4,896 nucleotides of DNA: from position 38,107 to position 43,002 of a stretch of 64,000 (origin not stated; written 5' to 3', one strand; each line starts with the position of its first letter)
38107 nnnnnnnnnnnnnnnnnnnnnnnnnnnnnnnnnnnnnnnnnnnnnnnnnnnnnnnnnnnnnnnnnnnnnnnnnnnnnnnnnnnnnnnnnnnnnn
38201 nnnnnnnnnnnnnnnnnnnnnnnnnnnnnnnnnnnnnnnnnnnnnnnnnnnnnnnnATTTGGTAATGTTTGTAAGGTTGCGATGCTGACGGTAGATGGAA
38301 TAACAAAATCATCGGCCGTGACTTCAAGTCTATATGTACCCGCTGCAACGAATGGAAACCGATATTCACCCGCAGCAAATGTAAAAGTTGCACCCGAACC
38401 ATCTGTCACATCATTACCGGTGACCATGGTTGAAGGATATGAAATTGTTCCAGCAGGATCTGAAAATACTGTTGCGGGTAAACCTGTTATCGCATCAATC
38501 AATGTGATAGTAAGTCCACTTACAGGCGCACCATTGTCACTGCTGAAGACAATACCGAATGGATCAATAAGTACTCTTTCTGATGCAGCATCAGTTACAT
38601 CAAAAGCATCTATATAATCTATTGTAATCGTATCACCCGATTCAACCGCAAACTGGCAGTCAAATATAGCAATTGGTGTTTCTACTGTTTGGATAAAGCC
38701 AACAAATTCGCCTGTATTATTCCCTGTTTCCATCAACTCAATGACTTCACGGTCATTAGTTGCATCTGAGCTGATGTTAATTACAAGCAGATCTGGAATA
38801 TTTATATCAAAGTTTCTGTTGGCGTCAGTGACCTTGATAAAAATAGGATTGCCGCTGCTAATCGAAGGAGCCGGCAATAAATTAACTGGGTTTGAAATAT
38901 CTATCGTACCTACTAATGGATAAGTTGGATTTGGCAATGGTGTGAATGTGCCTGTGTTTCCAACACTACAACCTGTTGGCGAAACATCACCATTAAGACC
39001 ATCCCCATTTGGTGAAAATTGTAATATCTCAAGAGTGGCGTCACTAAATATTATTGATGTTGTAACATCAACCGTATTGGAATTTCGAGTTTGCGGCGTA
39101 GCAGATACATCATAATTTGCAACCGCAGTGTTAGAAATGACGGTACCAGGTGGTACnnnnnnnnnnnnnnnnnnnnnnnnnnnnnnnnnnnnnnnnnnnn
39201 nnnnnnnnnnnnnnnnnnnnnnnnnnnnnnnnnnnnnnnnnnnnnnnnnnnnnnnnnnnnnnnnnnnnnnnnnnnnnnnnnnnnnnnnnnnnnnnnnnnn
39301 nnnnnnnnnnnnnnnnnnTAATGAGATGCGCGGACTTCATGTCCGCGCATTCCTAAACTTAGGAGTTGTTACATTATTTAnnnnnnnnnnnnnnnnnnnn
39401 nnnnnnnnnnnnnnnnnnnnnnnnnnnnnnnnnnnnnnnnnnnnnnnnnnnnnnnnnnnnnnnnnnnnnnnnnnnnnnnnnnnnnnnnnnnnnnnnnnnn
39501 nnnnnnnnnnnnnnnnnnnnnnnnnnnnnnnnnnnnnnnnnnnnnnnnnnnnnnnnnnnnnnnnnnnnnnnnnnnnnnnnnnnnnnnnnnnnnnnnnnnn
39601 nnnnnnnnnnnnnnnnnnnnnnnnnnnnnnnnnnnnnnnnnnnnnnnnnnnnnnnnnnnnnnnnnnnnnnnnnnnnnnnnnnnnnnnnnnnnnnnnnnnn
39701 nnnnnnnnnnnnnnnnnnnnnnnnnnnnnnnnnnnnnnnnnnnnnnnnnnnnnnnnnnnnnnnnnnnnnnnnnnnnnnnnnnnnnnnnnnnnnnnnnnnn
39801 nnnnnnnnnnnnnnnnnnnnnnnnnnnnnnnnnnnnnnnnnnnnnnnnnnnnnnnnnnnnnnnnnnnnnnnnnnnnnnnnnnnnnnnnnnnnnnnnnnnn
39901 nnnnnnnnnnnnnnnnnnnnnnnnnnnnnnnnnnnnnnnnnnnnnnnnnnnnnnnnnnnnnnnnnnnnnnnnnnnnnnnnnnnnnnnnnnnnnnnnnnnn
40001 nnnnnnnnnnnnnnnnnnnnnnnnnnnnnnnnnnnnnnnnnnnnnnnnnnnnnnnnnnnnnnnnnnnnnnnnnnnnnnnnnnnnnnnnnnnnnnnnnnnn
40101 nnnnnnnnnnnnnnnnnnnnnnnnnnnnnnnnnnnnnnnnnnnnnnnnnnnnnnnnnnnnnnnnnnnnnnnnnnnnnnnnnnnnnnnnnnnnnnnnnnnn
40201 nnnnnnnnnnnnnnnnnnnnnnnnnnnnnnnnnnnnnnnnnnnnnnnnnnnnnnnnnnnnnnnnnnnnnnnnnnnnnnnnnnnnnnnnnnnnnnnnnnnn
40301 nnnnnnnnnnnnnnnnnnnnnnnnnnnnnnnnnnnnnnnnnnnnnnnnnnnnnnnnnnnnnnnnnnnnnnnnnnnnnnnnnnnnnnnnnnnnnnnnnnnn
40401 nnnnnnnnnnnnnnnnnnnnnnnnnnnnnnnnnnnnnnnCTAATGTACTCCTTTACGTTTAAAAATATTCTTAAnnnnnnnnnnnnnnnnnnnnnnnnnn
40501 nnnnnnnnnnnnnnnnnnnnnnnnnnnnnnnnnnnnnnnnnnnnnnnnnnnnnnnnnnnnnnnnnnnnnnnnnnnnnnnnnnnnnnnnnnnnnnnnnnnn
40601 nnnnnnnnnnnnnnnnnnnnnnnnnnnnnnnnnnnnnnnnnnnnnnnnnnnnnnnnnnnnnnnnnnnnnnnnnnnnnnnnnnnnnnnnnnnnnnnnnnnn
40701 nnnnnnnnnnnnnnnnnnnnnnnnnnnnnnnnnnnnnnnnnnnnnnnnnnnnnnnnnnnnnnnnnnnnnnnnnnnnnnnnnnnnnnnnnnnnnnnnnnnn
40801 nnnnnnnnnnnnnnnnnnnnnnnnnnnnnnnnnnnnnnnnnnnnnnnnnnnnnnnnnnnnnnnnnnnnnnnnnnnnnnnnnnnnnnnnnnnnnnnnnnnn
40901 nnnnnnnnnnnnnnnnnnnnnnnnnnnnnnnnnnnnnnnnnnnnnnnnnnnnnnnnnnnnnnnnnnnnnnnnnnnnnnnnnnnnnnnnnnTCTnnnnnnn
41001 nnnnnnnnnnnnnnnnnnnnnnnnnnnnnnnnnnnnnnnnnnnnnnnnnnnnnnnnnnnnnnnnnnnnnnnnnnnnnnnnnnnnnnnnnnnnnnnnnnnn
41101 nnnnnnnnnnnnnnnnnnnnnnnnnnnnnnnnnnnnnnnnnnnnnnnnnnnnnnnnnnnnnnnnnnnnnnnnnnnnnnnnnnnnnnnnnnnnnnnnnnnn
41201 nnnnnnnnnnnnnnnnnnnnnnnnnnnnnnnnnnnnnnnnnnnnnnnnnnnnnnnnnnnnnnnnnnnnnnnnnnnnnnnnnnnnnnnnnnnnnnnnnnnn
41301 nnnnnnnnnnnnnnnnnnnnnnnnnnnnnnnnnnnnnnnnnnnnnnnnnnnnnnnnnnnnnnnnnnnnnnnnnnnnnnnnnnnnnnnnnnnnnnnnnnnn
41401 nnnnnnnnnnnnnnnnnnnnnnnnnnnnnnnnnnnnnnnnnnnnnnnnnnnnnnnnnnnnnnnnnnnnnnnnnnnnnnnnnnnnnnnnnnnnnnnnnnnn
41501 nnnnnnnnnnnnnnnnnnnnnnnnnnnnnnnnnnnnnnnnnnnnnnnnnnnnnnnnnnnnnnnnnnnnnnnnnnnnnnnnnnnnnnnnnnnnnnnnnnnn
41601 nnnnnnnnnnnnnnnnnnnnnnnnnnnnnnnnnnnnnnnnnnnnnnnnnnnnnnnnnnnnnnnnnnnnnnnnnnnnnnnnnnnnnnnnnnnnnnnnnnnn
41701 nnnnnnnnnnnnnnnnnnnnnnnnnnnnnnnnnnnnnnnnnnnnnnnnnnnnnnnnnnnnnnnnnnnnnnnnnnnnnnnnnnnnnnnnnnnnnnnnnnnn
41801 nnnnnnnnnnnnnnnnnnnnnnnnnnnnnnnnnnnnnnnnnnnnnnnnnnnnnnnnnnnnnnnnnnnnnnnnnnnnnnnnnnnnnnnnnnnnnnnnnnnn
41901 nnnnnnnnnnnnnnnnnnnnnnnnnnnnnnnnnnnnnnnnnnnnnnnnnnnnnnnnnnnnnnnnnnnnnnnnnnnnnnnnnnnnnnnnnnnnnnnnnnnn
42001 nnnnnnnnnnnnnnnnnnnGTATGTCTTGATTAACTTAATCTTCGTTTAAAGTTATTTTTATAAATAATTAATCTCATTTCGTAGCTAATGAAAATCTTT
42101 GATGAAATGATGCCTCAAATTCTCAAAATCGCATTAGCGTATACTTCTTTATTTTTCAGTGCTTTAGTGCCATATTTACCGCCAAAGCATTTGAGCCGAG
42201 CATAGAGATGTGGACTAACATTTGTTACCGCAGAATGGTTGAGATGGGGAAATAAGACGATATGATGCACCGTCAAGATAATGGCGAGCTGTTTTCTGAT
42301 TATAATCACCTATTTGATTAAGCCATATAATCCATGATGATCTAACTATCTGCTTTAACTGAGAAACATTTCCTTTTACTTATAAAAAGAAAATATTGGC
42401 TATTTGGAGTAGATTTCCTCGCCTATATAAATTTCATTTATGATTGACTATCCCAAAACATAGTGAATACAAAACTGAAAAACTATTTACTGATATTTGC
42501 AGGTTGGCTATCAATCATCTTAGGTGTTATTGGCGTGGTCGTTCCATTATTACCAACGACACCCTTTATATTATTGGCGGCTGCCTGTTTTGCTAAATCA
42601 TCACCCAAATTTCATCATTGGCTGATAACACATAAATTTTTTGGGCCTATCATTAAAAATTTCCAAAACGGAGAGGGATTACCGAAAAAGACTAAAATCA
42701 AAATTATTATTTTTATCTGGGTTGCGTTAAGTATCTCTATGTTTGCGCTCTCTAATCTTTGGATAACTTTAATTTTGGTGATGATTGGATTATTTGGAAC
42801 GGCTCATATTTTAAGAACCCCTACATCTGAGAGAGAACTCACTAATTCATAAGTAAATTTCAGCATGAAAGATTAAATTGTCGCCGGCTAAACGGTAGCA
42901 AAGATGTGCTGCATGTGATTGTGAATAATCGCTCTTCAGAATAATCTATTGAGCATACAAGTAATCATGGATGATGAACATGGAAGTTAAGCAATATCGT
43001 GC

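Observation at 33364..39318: Giant protein D: unusually long (~56 aa) signal region and a very large C-terminal barrel. Autotransporter-like but atypical.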

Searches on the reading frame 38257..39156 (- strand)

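Call 80: search_protein_families(library=pfam, max_evalue=10, proteins=[window:38257-39156:-])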
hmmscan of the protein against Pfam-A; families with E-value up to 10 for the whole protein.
window:38257-39156:- (300 aa): 3 families
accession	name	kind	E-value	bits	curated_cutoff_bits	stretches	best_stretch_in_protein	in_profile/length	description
PF13620.12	CarboxypepD_reg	-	3.9e-07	30.8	32.3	2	251-285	26-60/82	Carboxypeptidase regulatory-like domain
PF03077.19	VacA2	-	0.041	14.2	27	1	235-263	12-40/60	Putative vacuolating cytotoxin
PF17210.9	SdrD_B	-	0.1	13.2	29.7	1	256-284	41-69/112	SdrD B-like domain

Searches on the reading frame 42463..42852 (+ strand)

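Call 89: search_protein_families(library=pfam, max_evalue=0.001, proteins=[window:42463-42852:+])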
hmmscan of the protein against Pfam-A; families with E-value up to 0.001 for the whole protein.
window:42463-42852:+ (129 aa): 1 family
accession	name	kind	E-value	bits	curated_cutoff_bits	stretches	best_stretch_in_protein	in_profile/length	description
PF04304.18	DUF454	-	8.7e-41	139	35.1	1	8-121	2-115/115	Protein of unknown function (DUF454)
